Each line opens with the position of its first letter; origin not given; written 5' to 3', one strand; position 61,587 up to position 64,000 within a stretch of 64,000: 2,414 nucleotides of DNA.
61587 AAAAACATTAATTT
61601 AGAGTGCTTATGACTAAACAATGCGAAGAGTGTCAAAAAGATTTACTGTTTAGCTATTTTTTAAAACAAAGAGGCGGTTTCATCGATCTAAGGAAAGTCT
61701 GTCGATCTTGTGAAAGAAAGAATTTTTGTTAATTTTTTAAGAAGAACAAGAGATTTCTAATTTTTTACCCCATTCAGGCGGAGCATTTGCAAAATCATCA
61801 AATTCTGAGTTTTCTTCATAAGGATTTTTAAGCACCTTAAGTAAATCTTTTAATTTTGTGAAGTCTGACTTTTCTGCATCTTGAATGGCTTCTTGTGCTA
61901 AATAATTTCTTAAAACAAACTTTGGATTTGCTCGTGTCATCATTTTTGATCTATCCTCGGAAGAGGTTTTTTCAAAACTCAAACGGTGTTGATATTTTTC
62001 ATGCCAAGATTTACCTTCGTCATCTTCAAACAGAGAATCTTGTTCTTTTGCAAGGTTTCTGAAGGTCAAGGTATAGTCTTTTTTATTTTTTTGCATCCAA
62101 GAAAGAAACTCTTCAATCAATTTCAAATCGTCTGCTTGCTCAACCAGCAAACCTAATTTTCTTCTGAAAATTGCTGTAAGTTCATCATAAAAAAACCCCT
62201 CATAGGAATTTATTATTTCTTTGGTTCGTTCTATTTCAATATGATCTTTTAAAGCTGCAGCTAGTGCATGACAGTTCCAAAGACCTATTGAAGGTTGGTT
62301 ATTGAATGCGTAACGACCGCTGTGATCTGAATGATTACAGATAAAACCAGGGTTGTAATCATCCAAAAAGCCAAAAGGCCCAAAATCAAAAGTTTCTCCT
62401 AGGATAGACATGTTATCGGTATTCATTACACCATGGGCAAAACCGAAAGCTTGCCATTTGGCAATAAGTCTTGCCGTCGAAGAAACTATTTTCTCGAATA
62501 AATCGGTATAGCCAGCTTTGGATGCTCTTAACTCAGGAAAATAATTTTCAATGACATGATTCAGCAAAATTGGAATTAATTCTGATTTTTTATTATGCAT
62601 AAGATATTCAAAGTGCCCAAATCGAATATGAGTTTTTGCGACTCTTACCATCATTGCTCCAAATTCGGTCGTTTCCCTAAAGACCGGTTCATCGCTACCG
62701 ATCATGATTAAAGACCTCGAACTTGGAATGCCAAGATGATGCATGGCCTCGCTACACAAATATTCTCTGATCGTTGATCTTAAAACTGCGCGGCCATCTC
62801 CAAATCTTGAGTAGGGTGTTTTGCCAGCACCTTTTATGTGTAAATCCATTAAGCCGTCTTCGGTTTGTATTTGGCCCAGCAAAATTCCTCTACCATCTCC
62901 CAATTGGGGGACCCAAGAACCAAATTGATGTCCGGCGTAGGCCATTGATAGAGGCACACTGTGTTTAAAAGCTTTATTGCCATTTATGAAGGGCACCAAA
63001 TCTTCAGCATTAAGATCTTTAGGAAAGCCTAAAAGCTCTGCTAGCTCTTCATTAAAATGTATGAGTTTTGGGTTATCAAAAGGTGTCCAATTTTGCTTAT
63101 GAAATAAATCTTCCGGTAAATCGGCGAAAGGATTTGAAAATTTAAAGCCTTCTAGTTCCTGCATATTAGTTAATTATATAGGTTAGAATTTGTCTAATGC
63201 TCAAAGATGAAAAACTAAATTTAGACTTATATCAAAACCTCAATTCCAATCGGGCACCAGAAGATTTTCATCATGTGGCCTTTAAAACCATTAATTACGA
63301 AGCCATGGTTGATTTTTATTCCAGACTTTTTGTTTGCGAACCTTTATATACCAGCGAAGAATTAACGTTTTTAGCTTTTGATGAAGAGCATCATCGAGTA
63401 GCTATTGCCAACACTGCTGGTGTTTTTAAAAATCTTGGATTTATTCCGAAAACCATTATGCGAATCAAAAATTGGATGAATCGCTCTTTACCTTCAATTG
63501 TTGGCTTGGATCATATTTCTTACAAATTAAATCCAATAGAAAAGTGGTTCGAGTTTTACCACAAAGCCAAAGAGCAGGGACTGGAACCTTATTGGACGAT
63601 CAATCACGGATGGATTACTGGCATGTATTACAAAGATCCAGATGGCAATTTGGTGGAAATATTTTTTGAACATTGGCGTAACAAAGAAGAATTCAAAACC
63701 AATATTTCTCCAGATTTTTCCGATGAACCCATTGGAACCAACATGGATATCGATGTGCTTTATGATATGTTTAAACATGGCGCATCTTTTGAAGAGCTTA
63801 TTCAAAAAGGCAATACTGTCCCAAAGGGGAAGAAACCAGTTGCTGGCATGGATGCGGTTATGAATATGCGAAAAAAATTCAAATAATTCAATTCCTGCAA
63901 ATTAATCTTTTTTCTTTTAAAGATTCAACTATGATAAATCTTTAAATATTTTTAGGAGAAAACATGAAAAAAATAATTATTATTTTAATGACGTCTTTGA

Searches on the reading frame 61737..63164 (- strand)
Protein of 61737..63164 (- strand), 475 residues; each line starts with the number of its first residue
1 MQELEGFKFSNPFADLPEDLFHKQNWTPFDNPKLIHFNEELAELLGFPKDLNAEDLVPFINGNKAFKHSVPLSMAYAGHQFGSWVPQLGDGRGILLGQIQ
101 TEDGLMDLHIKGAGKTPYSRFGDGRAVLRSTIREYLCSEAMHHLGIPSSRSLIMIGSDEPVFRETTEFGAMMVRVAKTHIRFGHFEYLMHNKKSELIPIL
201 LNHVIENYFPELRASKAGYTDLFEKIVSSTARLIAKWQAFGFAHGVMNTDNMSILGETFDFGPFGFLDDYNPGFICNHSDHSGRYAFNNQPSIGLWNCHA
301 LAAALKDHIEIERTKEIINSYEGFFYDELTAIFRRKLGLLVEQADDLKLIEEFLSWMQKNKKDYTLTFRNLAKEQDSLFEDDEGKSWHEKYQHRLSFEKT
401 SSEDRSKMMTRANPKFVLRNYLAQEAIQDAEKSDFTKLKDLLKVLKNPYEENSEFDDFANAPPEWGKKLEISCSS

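Call 35: search_protein_families(library=pfam, proteins=[window:61737-63164:-], max_evalue=0.00001)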
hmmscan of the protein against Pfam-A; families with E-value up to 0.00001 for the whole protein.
window:61737-63164:- (475 aa): 1 family
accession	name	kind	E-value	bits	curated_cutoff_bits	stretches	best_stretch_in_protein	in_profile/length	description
PF02696.19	SelO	-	3e-138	461.9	22.8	1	8-445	6-465/466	Protein adenylyltransferase SelO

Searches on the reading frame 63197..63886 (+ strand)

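Call 35: search_protein_families(library=pfam, proteins=[window:63197-63886:+], max_evalue=0.00001)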
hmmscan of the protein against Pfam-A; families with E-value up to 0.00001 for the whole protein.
window:63197-63886:+ (229 aa): 1 family
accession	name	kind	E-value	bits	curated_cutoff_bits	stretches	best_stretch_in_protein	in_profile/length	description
PF00903.31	Glyoxalase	-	1.7e-07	32.1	20.6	1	24-155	2-121/121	Glyoxalase/Bleomycin resistance protein/Dioxygenase superfamily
